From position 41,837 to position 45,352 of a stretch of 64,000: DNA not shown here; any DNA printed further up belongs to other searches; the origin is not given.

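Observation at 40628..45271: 1547-aa secreted propeller protein in the PilY1 position, with an unusual N-terminal GATase1/DUF4159-like module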

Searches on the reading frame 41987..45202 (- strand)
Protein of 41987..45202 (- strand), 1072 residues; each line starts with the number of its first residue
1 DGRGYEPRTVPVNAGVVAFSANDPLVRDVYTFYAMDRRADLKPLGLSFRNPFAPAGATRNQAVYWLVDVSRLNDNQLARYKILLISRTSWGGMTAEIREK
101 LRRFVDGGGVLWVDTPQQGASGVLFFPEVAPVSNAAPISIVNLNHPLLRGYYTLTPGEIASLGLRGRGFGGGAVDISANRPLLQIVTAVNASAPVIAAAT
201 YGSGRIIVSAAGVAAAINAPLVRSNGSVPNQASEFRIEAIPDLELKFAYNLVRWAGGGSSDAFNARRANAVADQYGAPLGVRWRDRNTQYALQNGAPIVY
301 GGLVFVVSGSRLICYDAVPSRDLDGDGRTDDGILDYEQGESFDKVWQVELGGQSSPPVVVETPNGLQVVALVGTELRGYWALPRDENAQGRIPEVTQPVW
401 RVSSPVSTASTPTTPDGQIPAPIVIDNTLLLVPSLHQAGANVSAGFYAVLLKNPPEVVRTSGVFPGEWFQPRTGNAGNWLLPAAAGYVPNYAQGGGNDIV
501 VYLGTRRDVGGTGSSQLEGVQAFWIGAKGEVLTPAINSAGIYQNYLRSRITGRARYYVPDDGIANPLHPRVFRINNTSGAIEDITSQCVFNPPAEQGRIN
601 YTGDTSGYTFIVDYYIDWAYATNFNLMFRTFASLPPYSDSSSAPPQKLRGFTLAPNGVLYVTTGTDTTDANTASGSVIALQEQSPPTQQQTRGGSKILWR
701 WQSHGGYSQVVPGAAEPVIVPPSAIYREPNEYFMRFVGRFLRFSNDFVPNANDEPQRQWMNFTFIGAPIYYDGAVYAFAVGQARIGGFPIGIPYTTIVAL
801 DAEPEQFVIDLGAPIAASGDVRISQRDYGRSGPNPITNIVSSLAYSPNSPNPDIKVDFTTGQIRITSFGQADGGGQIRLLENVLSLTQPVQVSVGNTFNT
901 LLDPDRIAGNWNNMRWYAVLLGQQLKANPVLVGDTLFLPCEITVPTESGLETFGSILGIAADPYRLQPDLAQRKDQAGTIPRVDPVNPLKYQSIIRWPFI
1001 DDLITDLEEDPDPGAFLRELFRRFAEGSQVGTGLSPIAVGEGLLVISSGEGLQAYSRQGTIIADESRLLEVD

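Call 37: predict_structure(alignment_id=A1)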
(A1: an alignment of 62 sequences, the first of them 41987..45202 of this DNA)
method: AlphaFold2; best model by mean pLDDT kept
length: 1072 residues; sequences in the alignment: 62
mean_pLDDT: 84.5   pTM: 0.91
mean pLDDT of the five models: 84.5, 82.3, 80.3, 78.4, 76.8
residues with pLDDT >= 90: 464; 70-90: 476; 50-70: 105; < 50: 27
segments of 3 or more residues with pLDDT < 50: 1-7, 166-168, 329-333, 386-388, 1067-1072
pLDDT, mean of each block of 10 residues (from residue 1): 45 93 92 91 83 93 95 91 94 92 93 91 94 82 77 76 56 86 86 89 91 91 84 88 91 78 83 66 89 87 88 86 58 58 87 90 83 93 60 74 91 92 91 93 95 92 92 92 94 89 90 86 95 94 94 94 92 93 95 93 95 96 89 86 84 94 92 92 70 80 85 78 88 81 86 89 94 93 78 92 84 84 76 61 85 87 89 83 87 83 71 89 90 89 77 88 81 81 60 82 65 75 74 86 86 79 49 47
secondary structure, 60 per line:
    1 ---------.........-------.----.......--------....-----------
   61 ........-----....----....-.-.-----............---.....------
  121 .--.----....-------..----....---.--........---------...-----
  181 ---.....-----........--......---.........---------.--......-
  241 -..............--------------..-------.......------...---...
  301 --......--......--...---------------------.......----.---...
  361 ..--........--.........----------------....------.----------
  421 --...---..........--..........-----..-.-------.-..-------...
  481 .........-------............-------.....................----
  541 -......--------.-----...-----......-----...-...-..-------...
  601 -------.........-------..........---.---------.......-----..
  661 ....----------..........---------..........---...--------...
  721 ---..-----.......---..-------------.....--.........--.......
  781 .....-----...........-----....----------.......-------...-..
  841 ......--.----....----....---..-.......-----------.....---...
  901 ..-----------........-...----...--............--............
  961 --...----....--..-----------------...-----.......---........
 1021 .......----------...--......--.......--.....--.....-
elements in order (helices of 4 or more, strands of 3 or more residues): E10-18 H31-37 E46-49 H62-65 E66-68 H74-77 E82-85 H95-106 E110-114 E129-132 H156-163 E173-175 E184-188 E194-201 E204-209 H213-221 H234-239 H242-255 E279-285 E298-300 E303-308 E311-316 E343-349 E358-362 E365-372 E375-383 E400-403 E423-425 E429-438 E441-450 E478-489 E497-508 E516-536 E542-547 E570-575 E581-583 E598-600 E608-616 H624-627 E628-633 E647-653 E659-664 E675-684 E694-703 E707-709 E718-720 H731-737 E763-771 E774-785 E791-801 E807-810 E821-827 E839-846 E854-857 E862-865 E876-878 E890-894 E898-902 E914-921 E923-925 E930-932 E935-946 E949-960 H970-973 E995-997 H1003-1009 H1013-1027 E1038-1040 E1043-1048 E1051-1057 E1060-1064 E1067-1071

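Call 39: fold_search(model_id=the predicted structure, library=pdb)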
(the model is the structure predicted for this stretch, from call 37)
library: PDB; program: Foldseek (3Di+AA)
matches with E <= 10: 429; with E <= 0.001: 21
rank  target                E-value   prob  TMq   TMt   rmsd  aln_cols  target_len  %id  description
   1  9zxn                  8.1e-06  0.92  0.15  0.19  24.8       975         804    6  DDB1 delta with compound 26 (released 2026-04-08)
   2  4a0k_C                1.7e-05  0.47  0.11  0.11  32.4      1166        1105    8  STRUCTURE OF DDB1-DDB2-CUL4A-RBX1 BOUND TO A 12 BP ABASIC SITE CONTAINING DNA-DUPLEX (released 2011-12-14)
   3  9fjx_A                2.1e-05  0.82  0.13  0.13  30.3       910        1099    7  Crystal structure of human CRBN-DDB1 in complex with Lenalidomide (released 2025-01-29)
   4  3ei1_A                2.1e-05  0.60  0.12  0.11  32.5      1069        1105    8  Structure of hsDDB1-drDDB2 bound to a 14 bp 6-4 photoproduct containing DNA-duplex (released 2009-01-20)
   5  8eoi_A                3.5e-05  0.23  0.09  0.10  27.9      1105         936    8  Structure of a human EMC:human Cav1.2 channel complex in GDN detergent (released 2023-05-24)
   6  6zqa_UQ               5.6e-05  0.63  0.12  0.15  26.2       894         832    8  Cryo-EM structure of the 90S pre-ribosome from Saccharomyces cerevisiae, state A (Poly-Ala) (released 2020-09-23)
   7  3ei3_A                6.2e-05  0.16  0.08  0.08  29.8      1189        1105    6  Structure of the hsDDB1-drDDB2 complex (released 2009-01-20)
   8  3ei2_A                6.6e-05  0.33  0.11  0.11  31.7      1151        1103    7  Structure of hsDDB1-drDDB2 bound to a 16 bp abasic site containing DNA-duplex (released 2009-01-20)
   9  9n6v_LH               6.9e-05  0.57  0.12  0.16  25.8       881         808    7  SSU processome maturation and disassembly, State A (released 2025-11-05)
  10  9n78_LH               1.9e-04  0.47  0.12  0.17  25.6       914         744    7  SSU processome maturation and disassembly, State L (released 2025-11-05)
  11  5wlc_LH               2.0e-04  0.44  0.13  0.16  24.8       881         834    6  The complete structure of the small subunit processome (released 2017-09-27)
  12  9n73_LH               2.5e-04  0.35  0.11  0.14  25.8       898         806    6  SSU processome maturation and disassembly, State G (released 2025-10-29)
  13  6qp7_A                3.0e-04  0.60  0.13  0.20  28.2       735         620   10  Drosophila Semaphorin 2a (released 2019-08-21)
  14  5nrl_P                4.5e-04  0.13  0.09  0.09  30.2      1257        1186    8  Structure of a pre-catalytic spliceosome (released 2017-05-31)
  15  8rmj_A                5.0e-04  0.41  0.11  0.16  30.9       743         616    9  Drosophila Semaphorin 2b in complex with glycosaminoglycan mimic SOS (released 2024-07-31)
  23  7vky_A                1.3e-03  0.99  0.11  0.15  10.7       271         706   13  The complex structure of beta-1,2-glucosyltransferase from Ignavibacterium album with sophorose (released 2022-03-09)
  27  7vky_B                2.0e-03  0.99  0.10  0.15  10.7       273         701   13  The complex structure of beta-1,2-glucosyltransferase from Ignavibacterium album with sophorose (released 2022-03-09)
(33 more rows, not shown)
